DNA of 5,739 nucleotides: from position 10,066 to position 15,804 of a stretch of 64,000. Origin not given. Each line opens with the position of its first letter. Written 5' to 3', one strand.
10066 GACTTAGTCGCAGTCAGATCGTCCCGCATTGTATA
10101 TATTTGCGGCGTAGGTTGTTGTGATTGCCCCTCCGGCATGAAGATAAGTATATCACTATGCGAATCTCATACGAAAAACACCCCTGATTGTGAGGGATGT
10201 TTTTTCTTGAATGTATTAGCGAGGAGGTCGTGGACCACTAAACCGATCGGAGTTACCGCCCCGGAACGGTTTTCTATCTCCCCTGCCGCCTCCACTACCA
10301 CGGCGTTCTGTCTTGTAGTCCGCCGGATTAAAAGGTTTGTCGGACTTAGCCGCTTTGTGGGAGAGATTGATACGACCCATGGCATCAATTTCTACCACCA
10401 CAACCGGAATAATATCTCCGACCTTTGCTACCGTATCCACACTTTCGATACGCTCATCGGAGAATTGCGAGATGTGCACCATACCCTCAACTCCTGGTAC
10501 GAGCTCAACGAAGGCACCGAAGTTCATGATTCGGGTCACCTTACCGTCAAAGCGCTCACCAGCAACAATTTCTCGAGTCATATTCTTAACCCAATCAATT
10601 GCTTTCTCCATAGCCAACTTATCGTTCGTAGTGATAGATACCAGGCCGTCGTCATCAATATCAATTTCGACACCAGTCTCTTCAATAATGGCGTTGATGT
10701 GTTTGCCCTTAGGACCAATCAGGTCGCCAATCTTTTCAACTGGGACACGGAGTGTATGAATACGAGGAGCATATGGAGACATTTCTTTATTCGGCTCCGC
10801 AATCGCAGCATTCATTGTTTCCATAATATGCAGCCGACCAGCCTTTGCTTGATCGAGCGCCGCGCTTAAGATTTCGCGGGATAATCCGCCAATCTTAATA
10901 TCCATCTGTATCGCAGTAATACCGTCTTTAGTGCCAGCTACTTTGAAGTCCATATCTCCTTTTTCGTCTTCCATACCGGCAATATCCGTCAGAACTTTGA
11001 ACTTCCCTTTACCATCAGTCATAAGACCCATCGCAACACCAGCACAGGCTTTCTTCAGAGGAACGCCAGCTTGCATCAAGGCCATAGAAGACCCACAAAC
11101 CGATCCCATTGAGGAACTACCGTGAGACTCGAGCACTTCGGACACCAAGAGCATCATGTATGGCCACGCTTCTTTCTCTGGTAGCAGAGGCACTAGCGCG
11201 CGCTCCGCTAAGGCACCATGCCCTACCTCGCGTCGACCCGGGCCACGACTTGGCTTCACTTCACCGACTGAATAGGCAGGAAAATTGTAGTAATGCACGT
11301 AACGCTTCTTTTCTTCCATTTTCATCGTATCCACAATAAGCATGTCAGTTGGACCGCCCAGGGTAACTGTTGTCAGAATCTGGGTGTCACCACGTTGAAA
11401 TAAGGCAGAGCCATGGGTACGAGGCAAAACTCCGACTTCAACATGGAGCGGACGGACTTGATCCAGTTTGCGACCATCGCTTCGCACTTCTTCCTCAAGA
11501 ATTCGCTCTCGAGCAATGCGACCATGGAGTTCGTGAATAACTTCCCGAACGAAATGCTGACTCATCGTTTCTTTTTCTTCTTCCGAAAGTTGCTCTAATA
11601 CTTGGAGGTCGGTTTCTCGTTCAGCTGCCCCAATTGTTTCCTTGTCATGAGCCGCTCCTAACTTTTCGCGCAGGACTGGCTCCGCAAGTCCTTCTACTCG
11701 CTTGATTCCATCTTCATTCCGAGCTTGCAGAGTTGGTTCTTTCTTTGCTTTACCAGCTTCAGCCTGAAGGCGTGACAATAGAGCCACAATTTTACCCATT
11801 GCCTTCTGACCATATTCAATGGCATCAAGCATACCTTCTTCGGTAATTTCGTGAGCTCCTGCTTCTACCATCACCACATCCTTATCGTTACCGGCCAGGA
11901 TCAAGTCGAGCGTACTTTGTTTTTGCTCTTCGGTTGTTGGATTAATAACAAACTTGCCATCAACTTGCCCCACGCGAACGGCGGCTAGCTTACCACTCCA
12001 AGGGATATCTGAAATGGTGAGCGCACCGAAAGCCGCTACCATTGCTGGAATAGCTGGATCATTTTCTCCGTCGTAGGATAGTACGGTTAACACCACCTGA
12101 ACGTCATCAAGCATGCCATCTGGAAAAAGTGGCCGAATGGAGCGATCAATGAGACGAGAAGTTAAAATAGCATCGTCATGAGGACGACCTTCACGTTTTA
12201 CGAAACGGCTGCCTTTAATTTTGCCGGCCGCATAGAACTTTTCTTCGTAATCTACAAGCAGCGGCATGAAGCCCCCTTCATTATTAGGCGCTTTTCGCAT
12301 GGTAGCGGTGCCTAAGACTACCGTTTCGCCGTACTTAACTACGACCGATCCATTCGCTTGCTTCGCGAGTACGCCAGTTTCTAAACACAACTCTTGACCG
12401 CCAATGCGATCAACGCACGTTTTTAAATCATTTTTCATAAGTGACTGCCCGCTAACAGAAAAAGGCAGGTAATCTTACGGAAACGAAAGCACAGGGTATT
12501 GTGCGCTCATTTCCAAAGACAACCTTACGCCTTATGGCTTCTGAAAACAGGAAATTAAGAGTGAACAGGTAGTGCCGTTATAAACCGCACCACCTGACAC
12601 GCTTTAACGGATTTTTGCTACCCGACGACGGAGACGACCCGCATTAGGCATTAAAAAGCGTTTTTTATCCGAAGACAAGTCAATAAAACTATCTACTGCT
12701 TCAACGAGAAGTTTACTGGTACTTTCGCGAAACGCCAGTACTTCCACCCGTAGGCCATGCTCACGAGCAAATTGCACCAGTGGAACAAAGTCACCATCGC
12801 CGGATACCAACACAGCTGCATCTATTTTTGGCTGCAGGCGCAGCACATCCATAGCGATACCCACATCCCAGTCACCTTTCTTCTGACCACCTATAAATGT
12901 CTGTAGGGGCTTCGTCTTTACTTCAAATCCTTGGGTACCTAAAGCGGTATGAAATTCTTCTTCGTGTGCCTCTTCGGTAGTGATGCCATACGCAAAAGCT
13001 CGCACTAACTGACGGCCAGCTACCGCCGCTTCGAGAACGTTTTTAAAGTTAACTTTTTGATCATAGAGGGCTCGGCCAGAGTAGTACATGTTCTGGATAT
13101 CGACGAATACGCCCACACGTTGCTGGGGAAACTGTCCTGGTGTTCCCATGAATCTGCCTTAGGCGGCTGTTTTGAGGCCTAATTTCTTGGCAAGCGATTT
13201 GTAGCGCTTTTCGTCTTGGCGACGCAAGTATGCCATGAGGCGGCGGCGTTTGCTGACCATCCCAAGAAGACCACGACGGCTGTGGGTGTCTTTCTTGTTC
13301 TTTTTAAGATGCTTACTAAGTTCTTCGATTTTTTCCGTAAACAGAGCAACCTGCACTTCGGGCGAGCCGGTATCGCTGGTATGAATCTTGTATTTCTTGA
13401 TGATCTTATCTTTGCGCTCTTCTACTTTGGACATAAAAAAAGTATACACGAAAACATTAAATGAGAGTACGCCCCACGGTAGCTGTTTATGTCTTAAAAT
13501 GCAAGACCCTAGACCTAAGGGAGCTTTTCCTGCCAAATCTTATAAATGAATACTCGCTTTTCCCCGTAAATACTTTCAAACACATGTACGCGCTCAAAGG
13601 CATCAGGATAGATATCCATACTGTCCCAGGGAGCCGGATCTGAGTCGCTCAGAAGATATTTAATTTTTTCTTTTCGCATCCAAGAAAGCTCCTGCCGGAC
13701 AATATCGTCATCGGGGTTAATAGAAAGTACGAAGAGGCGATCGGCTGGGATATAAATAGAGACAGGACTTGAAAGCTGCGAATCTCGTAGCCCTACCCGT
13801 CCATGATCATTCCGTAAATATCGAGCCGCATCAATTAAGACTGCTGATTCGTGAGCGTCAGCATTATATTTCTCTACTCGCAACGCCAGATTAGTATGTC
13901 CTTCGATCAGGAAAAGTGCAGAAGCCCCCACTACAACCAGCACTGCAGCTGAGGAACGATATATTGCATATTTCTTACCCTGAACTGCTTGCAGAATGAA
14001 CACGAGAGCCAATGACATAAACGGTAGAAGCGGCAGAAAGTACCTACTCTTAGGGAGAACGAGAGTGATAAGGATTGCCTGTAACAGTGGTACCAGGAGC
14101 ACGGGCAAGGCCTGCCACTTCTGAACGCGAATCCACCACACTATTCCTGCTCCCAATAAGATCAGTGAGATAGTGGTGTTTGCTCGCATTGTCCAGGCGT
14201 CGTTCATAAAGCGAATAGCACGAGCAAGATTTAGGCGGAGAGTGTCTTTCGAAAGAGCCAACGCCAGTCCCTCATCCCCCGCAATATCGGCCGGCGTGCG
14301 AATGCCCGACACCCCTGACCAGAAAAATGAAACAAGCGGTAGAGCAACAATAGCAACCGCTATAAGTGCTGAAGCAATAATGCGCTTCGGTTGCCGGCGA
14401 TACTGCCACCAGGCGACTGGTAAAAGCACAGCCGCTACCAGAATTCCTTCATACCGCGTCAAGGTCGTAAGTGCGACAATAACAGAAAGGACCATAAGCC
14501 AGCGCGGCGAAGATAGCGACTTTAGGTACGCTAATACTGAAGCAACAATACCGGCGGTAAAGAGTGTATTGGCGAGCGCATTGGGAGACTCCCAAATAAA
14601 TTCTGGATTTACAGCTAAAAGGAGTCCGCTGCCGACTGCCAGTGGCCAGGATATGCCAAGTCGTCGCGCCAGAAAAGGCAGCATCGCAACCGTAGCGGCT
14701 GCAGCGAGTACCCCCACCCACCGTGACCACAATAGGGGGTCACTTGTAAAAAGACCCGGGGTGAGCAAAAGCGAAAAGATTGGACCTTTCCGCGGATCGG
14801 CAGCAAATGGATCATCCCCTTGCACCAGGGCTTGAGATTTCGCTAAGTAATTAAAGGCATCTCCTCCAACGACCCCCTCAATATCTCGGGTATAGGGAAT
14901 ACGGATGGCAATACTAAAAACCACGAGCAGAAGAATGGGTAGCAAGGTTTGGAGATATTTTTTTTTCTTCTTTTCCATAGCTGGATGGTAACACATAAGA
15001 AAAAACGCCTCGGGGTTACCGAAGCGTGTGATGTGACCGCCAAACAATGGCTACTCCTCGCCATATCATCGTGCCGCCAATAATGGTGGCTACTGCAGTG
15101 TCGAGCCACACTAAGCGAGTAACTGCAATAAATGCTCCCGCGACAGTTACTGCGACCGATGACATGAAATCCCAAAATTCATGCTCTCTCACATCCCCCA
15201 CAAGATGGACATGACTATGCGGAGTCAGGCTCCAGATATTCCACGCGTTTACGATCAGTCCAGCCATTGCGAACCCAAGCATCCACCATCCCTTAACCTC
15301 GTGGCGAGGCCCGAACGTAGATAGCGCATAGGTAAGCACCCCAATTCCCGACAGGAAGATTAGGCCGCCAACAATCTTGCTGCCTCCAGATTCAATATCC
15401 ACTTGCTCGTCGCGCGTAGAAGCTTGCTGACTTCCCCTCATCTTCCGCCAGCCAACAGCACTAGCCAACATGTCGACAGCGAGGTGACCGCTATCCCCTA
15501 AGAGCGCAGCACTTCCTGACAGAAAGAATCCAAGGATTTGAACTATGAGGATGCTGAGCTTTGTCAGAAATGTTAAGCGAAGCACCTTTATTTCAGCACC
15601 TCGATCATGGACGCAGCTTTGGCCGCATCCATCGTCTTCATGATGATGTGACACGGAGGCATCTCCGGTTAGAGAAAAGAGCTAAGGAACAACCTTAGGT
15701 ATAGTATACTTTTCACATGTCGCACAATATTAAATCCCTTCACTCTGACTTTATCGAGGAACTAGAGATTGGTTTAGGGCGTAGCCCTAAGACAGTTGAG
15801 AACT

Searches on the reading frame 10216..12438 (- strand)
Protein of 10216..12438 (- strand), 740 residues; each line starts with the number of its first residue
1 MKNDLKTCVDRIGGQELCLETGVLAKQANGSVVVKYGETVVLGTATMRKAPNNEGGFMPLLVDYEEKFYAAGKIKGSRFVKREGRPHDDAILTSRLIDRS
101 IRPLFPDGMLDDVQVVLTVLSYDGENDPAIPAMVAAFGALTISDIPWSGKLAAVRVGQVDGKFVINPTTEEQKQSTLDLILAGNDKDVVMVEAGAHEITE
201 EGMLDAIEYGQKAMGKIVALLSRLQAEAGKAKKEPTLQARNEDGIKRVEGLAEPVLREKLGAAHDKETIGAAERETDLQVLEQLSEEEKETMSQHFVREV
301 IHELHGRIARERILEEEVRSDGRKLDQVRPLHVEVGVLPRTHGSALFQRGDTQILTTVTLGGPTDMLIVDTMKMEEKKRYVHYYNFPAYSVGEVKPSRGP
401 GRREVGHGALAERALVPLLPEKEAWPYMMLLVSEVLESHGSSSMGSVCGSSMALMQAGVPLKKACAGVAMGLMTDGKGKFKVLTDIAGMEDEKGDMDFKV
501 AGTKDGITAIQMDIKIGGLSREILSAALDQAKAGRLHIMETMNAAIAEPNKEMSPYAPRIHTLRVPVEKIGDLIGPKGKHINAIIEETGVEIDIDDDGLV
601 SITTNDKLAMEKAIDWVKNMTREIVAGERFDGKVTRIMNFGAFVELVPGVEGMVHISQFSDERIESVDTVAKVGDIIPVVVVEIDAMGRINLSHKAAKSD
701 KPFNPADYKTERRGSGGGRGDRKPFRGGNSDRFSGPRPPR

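Call 8: search_protein_families(library=pfam, proteins=[window:10216-12438:-], max_evalue=0.001)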
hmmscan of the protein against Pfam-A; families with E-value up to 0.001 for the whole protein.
window:10216-12438:- (740 aa): 5 families
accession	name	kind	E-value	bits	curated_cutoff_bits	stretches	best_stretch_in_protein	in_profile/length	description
PF01138.27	RNase_PH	-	3e-51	173.7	25.5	2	17-146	5-130/130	3' exoribonuclease family, domain 1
PF03725.20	RNase_PH_C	-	1.3e-21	76.7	20.8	2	152-213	4-67/67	3' exoribonuclease family, domain 2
PF00575.29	S1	-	2.4e-20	73.1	22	1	626-695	4-74/74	S1 RNA binding domain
PF00013.35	KH_1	-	4.3e-11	42.8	21.5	1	561-617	2-64/66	KH domain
PF03726.19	PNPase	-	2.1e-07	31.7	24.6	1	246-324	4-81/81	Polyribonucleotide nucleotidyltransferase, RNA binding domain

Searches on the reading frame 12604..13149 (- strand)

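Call 34: search_protein_families(library=pfam, proteins=[window:12604-13149:-], max_evalue=0.001)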
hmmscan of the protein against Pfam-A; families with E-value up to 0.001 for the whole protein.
window:12604-13149:- (181 aa): 1 family
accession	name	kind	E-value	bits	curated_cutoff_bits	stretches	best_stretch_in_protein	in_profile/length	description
PF01936.24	NYN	-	2e-37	129.4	24.2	1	11-158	1-144/145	NYN domain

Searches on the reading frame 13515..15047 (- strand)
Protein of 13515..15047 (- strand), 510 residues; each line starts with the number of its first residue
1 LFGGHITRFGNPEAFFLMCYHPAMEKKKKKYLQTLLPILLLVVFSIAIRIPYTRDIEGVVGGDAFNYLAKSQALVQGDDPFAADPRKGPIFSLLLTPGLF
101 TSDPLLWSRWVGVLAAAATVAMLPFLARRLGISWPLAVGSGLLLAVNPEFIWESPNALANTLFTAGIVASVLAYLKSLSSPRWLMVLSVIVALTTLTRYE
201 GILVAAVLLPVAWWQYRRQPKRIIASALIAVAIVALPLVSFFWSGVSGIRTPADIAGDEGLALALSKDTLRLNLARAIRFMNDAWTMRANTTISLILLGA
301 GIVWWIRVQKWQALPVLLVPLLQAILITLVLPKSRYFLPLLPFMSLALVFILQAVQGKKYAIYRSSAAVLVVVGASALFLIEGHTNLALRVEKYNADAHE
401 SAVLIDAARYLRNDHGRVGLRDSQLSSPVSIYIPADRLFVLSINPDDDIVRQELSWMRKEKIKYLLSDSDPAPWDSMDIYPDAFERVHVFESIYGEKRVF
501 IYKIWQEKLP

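Call 8: search_protein_families(library=pfam, proteins=[window:13515-15047:-], max_evalue=0.001)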
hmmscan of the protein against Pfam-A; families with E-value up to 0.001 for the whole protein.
window:13515-15047:- (510 aa): 1 family
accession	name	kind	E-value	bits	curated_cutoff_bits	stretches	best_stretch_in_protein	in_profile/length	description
PF02366.24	PMT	-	6.3e-05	23.1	22.7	1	102-236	79-225/245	Dolichyl-phosphate-mannose-protein mannosyltransferase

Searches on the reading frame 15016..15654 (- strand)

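Call 8: search_protein_families(library=pfam, proteins=[window:15016-15654:-], max_evalue=0.001)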
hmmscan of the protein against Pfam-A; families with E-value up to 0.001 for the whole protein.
window:15016-15654:- (212 aa): 1 family
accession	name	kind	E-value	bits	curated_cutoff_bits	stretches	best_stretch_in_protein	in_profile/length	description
PF01545.26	Cation_efflux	-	1.3e-15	58.1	26.6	1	26-210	2-196/198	Cation efflux family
